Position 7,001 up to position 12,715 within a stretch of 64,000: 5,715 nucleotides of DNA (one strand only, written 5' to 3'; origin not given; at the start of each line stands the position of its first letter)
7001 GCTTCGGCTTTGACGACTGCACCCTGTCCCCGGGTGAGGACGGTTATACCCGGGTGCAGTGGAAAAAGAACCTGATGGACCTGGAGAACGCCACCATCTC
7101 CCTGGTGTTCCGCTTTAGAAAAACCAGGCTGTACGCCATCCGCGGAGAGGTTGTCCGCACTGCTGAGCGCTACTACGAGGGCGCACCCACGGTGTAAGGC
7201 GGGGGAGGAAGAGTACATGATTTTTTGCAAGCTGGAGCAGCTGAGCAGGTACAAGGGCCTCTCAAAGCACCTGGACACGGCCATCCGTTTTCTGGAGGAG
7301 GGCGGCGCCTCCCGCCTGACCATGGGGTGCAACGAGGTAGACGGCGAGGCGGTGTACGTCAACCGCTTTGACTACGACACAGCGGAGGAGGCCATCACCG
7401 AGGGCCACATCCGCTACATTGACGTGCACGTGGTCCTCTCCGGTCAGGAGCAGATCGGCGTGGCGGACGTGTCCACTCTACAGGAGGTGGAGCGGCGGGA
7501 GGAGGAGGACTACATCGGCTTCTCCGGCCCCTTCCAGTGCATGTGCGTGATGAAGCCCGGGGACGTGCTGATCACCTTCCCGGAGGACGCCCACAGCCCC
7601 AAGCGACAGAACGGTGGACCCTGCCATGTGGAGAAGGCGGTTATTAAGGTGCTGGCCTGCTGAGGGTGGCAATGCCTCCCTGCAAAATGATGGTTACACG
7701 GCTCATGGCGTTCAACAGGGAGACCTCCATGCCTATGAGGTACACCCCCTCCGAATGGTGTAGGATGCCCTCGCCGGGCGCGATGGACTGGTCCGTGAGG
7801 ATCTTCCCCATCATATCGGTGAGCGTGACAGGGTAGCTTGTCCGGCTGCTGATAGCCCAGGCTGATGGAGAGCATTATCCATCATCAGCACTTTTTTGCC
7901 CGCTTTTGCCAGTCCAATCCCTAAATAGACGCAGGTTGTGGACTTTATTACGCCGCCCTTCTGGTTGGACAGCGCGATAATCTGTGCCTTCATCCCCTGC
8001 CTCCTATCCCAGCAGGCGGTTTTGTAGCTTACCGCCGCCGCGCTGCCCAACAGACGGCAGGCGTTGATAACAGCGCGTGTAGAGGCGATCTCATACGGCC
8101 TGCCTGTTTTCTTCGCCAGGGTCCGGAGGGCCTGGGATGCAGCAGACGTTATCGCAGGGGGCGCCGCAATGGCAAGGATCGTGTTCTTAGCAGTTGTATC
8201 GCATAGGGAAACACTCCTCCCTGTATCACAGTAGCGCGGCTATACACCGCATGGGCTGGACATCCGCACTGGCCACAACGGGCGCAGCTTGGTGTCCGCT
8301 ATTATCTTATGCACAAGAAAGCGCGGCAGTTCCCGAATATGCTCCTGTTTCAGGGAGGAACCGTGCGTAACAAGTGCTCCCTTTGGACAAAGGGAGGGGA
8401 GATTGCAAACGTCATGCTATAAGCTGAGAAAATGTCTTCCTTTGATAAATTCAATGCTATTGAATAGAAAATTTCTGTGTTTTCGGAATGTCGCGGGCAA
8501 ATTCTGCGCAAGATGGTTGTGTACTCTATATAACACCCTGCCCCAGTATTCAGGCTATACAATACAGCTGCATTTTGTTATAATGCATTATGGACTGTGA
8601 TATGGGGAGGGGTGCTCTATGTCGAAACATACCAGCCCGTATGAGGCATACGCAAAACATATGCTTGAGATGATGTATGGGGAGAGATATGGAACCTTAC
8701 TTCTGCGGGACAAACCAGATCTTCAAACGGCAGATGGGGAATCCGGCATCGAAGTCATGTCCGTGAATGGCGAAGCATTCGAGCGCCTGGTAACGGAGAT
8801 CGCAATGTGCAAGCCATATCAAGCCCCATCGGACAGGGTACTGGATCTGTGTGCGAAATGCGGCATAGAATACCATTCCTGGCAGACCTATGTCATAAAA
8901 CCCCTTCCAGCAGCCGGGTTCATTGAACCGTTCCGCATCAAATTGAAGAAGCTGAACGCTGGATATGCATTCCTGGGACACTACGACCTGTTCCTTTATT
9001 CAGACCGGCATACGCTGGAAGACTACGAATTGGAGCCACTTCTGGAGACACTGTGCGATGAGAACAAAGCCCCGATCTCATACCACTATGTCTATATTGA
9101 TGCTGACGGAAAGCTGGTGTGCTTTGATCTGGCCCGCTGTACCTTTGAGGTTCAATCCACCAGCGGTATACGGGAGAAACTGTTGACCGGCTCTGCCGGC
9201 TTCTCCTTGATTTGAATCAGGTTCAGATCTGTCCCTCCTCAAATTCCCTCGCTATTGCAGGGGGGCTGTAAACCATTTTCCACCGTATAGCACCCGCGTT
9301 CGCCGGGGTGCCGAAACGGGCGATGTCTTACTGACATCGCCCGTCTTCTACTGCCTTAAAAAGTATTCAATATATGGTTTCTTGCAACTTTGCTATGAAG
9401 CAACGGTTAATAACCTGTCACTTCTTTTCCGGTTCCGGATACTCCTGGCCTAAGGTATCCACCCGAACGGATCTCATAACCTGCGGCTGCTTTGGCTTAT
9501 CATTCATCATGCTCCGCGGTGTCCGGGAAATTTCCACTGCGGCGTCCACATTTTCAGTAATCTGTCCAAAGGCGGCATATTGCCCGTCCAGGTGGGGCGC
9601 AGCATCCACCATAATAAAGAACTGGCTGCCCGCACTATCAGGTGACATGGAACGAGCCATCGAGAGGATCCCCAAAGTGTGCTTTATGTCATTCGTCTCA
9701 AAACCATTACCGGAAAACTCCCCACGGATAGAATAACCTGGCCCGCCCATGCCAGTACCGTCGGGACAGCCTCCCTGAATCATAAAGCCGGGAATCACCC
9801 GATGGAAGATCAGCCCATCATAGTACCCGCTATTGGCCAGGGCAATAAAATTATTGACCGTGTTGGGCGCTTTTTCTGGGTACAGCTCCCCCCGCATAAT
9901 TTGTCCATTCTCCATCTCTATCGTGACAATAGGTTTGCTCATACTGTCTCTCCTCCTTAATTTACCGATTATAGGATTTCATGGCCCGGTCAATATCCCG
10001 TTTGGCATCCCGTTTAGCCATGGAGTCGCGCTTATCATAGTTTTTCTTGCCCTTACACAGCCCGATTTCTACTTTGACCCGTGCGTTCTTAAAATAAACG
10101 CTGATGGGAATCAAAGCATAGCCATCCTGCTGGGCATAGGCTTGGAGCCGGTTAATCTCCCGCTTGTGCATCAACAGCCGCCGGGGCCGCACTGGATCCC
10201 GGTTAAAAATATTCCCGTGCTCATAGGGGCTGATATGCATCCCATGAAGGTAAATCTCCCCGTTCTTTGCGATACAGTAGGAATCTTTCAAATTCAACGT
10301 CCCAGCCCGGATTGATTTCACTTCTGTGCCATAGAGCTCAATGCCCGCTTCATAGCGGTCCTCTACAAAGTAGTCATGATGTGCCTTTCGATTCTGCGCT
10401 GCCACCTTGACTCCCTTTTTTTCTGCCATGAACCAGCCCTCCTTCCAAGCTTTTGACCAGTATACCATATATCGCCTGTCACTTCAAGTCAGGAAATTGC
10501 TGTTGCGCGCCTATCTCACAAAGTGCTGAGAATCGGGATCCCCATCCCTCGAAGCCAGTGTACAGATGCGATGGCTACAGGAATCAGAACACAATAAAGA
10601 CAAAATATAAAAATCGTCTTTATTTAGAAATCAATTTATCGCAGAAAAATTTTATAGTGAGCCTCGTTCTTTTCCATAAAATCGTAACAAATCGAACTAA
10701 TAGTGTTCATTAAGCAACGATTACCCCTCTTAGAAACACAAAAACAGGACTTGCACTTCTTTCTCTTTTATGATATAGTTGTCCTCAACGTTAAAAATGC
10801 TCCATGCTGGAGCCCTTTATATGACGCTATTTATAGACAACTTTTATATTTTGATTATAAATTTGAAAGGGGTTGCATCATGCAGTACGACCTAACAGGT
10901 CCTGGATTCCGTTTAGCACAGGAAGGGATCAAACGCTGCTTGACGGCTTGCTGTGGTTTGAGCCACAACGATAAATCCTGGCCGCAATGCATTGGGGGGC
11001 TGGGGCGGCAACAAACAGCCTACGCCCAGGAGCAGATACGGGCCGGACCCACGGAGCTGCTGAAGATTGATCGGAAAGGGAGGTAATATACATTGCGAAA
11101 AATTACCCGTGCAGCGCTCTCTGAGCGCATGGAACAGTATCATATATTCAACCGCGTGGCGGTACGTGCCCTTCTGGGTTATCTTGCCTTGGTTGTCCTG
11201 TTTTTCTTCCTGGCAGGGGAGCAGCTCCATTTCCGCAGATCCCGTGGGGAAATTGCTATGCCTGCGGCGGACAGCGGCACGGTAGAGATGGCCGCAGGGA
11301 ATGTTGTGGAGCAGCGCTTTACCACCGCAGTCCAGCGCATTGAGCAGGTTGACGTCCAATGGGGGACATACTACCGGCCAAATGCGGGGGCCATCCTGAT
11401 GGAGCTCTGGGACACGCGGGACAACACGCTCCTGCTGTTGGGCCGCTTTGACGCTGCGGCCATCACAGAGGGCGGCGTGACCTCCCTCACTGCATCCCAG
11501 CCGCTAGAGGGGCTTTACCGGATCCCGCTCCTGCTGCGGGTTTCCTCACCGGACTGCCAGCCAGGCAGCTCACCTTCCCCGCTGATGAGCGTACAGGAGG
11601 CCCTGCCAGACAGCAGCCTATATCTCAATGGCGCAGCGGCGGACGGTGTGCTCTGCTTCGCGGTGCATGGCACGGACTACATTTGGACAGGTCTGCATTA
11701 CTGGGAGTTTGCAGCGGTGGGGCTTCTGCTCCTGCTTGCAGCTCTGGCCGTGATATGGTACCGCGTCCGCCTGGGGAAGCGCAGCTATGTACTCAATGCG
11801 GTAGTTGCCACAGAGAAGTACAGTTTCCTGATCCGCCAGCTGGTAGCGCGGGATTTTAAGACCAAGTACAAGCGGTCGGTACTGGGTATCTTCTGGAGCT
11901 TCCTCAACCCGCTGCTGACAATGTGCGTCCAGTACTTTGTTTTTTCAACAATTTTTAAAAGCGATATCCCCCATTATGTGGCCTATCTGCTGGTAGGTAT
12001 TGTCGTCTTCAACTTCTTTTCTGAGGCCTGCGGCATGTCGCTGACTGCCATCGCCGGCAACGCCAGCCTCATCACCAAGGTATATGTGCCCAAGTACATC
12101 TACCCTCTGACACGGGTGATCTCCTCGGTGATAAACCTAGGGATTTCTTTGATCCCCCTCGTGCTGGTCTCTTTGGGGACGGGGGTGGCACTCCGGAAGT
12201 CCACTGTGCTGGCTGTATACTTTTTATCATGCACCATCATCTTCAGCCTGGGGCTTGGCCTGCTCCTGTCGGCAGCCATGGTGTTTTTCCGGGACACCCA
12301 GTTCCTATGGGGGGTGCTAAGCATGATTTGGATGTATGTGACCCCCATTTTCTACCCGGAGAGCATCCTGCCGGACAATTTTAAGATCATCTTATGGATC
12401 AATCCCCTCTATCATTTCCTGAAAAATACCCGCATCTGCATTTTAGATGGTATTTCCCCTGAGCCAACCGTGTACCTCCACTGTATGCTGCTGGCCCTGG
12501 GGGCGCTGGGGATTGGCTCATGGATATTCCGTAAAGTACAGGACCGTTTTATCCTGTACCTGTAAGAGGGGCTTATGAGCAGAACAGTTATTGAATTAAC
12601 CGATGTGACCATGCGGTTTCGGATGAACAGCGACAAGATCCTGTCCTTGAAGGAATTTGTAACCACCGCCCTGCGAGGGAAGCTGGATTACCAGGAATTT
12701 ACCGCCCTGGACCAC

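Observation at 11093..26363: ABC-exporter-dependent glycopolymer locus built on a complete GDP-heptose / 6-deoxyheptose branch, with almost no conventional assembly enzymes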

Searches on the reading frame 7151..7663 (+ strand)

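Call 18: search_protein_families(library=pfam, proteins=[window:7151-7663:+], max_evalue=0.001)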
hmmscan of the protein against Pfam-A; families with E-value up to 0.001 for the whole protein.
window:7151-7663:+ (170 aa): 1 family
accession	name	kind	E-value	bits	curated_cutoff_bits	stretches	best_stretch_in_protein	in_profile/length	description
PF04074.18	DUF386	-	4.9e-33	114.6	26.5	1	23-167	1-144/145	YhcH/YjgK/YiaL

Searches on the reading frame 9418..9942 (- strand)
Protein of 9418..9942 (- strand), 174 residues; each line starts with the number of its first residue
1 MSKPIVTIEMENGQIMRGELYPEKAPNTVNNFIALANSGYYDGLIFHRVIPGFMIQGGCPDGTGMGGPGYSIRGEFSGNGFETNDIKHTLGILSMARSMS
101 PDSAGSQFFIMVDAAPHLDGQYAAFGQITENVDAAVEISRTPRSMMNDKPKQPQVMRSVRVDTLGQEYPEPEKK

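Call 18: search_protein_families(library=pfam, proteins=[window:9418-9942:-], max_evalue=0.001)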
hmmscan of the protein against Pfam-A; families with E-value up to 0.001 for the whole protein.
window:9418-9942:- (174 aa): 1 family
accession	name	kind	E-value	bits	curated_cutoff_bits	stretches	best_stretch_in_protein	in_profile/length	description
PF00160.26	Pro_isomerase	-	3.4e-43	148.1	21.7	1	6-161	2-159/159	Cyclophilin type peptidyl-prolyl cis-trans isomerase/CLD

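Call 54: find_encoding_contigs(protein=window:9418-9942:-, flank=10000, max_places=8)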
Protein window:9418-9942:- (174 aa): 24 contigs read that carry it; 8 places shown.
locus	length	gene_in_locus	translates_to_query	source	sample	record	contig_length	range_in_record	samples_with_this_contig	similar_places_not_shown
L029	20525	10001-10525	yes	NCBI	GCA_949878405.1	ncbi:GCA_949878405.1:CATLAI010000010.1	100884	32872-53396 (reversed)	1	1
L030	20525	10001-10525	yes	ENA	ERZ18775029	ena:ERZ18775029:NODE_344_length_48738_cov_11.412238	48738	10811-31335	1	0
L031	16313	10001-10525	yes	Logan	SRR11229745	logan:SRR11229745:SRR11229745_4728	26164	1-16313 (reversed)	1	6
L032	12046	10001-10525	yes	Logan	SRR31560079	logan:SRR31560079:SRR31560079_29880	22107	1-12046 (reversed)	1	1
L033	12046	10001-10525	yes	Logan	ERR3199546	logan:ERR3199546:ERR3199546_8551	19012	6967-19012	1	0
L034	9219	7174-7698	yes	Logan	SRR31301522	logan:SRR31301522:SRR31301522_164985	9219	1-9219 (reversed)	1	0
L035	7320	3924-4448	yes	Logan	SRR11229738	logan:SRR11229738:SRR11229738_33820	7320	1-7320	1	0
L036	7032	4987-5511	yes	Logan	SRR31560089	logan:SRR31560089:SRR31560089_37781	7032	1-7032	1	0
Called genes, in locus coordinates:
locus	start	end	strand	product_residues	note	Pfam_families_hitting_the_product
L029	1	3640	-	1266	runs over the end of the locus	PF00702:Hydrolase (weak), PF13524:Glyco_trans_1_2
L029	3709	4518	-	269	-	PF00702:Hydrolase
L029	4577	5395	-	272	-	PF13641:Glyco_tranf_2_3, PF00535:Glycos_transf_2, PF10111:Glyco_tranf_2_2 (faint), PF13632:Glyco_trans_2_3 (weak)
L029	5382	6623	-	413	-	-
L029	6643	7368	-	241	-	PF00005:ABC_tran, PF13304:AAA_21 (faint)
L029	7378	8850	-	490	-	PF01061:ABC2_membrane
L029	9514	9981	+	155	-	PF01668:SmpB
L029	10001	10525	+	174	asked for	PF00160:Pro_isomerase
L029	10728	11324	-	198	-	-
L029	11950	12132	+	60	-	PF10609:ParA (weak), PF09140:MipZ (weak), PF13614:AAA_31, PF01656:CbiA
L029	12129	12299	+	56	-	-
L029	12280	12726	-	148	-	PF04074:DUF386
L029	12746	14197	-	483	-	-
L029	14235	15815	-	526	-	-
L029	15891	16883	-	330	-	PF00005:ABC_tran, PF08352:oligo_HPY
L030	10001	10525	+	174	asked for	PF00160:Pro_isomerase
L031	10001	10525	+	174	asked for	PF00160:Pro_isomerase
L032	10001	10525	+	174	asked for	PF00160:Pro_isomerase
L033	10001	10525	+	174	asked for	PF00160:Pro_isomerase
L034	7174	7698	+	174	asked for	PF00160:Pro_isomerase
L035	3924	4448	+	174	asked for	PF00160:Pro_isomerase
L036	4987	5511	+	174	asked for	PF00160:Pro_isomerase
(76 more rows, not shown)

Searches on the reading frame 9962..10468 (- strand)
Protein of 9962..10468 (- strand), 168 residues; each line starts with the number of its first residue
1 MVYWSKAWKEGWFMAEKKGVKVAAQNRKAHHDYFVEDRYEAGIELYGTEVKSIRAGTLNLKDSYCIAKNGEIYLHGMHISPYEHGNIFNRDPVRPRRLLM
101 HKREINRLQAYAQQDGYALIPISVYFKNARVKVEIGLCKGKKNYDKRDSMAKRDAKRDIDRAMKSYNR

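Call 18: search_protein_families(library=pfam, proteins=[window:9962-10468:-], max_evalue=0.001)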
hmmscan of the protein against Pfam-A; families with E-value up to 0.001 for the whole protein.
window:9962-10468:- (168 aa): 1 family
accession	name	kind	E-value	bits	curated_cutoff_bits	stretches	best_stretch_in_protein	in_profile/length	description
PF01668.23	SmpB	-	3.9e-64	215.3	27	1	24-164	2-142/143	SmpB protein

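Call 53: list_cluster_members(proteins=[window:9962-10468:-, window:9418-9942:-, window:26596-27675:-, window:27694-28455:-, window:40660-41583:+, window:12575-13300:+, window:21002-22003:+, window:24001-24717:+, window:24714-25202:+, P0001])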
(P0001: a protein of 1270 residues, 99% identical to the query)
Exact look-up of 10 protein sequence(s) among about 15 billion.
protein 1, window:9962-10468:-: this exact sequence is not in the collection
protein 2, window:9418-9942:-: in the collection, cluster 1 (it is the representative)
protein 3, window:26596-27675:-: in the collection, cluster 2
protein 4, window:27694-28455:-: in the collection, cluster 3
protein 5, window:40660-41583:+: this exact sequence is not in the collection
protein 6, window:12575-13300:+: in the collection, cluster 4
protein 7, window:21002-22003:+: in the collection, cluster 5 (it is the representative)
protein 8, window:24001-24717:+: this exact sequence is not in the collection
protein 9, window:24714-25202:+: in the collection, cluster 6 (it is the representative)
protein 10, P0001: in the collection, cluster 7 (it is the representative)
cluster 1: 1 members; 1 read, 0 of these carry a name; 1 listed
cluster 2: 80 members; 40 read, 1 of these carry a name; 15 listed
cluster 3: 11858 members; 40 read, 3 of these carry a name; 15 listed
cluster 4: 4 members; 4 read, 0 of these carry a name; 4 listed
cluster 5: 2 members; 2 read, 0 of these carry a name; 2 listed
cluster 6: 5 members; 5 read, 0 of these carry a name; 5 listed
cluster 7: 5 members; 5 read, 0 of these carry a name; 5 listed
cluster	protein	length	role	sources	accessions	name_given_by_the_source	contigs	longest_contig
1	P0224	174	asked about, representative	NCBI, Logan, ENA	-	-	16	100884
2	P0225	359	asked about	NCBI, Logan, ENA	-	-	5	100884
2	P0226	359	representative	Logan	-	-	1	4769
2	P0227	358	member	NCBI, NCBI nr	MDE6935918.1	MAG: M42 family peptidase [Oscillospiraceae bacterium] | M42 family peptidase [Oscillospiraceae bacterium]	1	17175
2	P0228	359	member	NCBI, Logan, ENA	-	-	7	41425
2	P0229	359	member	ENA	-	-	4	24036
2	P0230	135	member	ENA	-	-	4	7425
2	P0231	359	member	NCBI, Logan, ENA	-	-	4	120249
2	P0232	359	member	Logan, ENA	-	-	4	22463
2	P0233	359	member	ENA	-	-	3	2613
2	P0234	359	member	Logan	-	-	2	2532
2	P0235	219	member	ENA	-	-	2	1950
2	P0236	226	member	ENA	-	-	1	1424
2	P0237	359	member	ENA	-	-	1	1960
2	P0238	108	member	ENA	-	-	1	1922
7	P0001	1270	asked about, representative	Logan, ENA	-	-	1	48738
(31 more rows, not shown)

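Call 69: find_encoding_contigs(protein=P0231, flank=10000, max_places=3)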
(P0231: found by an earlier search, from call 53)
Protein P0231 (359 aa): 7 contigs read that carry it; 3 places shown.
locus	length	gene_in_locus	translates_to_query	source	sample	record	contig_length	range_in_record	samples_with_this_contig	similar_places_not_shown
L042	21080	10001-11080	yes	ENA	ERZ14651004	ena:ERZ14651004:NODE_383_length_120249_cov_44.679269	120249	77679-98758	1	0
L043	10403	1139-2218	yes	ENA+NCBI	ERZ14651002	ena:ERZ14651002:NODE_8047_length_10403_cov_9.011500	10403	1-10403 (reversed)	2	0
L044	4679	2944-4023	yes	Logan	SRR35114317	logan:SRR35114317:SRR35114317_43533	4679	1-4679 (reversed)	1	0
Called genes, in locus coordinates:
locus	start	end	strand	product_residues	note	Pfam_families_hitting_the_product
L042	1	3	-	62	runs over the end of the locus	PF01783:Ribosomal_L32p, PF14952:zf-tcix (faint)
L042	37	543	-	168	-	PF02620:YceD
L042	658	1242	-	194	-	PF12822:ECF_trnsprt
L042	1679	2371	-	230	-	PF00392:GntR, PF07729:FCD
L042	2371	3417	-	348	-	-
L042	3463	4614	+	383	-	PF19300:BPD_transp_1_N, PF00528:BPD_transp_1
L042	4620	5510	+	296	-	PF12911:OppC_N, PF00528:BPD_transp_1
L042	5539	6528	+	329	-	PF00005:ABC_tran, PF13304:AAA_21 (faint), PF08352:oligo_HPY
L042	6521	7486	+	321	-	PF00005:ABC_tran, PF08352:oligo_HPY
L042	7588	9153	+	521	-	PF00496:SBP_bac_5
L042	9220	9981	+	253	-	PF02633:Creatininase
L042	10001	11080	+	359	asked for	PF05343:Peptidase_M42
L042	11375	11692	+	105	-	PF03551:PadR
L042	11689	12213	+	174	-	PF11193:DUF2812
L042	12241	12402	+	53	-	PF20037:DUF6440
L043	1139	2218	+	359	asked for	PF05343:Peptidase_M42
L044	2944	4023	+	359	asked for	PF05343:Peptidase_M42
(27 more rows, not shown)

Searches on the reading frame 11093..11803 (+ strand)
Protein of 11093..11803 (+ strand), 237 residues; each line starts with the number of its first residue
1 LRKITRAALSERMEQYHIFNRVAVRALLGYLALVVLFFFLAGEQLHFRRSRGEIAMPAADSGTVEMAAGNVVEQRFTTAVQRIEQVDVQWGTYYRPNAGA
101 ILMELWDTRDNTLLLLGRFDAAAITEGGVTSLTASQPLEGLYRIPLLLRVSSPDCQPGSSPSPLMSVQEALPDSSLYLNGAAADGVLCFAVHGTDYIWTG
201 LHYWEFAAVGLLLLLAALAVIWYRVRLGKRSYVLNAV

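Call 62: find_homologous_proteins(query=window:11093-11803:+, max_evalue=0.001)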
Query window:11093-11803:+ (237 aa): 53 proteins with E <= 0.001 among 4746 candidates.
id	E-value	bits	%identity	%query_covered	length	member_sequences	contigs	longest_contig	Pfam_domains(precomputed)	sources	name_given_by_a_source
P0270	6.9e-147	505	98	98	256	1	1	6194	-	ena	-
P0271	1.1e-98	348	66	98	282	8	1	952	-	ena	-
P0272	3.9e-89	316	63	88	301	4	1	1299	PF01061.30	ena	-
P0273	4.4e-87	310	61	98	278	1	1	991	-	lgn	-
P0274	5.8e-87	309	65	91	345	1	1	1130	PF01061.30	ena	-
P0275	1.4e-86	308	58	99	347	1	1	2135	PF03631.21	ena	-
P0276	6.4e-86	306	61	96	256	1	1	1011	-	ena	-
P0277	1.7e-85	304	61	93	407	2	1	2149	PF01380.28,PF13580.12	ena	-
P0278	9.6e-85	302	64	87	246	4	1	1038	-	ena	-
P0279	1.7e-83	298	60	93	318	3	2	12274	-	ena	-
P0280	3.1e-83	297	60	96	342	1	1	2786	-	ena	-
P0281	1.0e-82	295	62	89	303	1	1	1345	-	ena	-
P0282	5.5e-82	293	60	93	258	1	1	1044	-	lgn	-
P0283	5.8e-82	293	59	96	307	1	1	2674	-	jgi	-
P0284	8.8e-82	292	60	92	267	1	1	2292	-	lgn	-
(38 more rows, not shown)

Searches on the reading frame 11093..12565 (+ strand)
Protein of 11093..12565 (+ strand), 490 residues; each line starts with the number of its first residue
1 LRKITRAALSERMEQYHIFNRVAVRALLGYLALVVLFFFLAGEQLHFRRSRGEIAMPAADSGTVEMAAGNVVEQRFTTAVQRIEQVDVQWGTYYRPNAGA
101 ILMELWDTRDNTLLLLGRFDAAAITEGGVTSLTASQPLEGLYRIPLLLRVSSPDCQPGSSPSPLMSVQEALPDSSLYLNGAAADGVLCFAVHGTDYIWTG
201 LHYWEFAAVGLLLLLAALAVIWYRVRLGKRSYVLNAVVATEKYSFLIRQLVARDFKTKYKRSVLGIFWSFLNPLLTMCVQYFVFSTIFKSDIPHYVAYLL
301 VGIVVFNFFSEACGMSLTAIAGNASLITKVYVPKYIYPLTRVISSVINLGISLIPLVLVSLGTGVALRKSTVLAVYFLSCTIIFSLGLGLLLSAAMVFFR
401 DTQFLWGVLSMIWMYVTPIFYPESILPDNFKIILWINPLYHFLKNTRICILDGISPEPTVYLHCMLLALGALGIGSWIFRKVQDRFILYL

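Call 4: search_protein_families(library=pfam, proteins=[window:11093-12565:+], max_evalue=0.01)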
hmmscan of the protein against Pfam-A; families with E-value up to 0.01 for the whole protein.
window:11093-12565:+ (490 aa): 1 family
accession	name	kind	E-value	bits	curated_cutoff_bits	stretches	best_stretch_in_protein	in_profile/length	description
PF01061.29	ABC2_membrane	-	1.2e-19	71.2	26.9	1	247-448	3-208/211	ABC-2 type transporter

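Call 6: search_protein_families(library=ncbifam, proteins=[window:11093-12565:+], max_evalue=0.001)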
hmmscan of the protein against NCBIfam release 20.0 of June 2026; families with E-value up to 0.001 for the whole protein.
window:11093-12565:+ (490 aa): 2 families
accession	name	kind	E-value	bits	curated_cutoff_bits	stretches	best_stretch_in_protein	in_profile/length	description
NF050109.1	galactan_ABC_perm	equivalog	7.1e-16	58.5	380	1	245-453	22-236/272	galactan export ABC transporter permease subunit Wzm/RfbD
NF050053.1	CapPschTportKpsM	equivalog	2e-09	37.8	300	1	246-449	4-216/257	capsule polysaccharide transporter KpsM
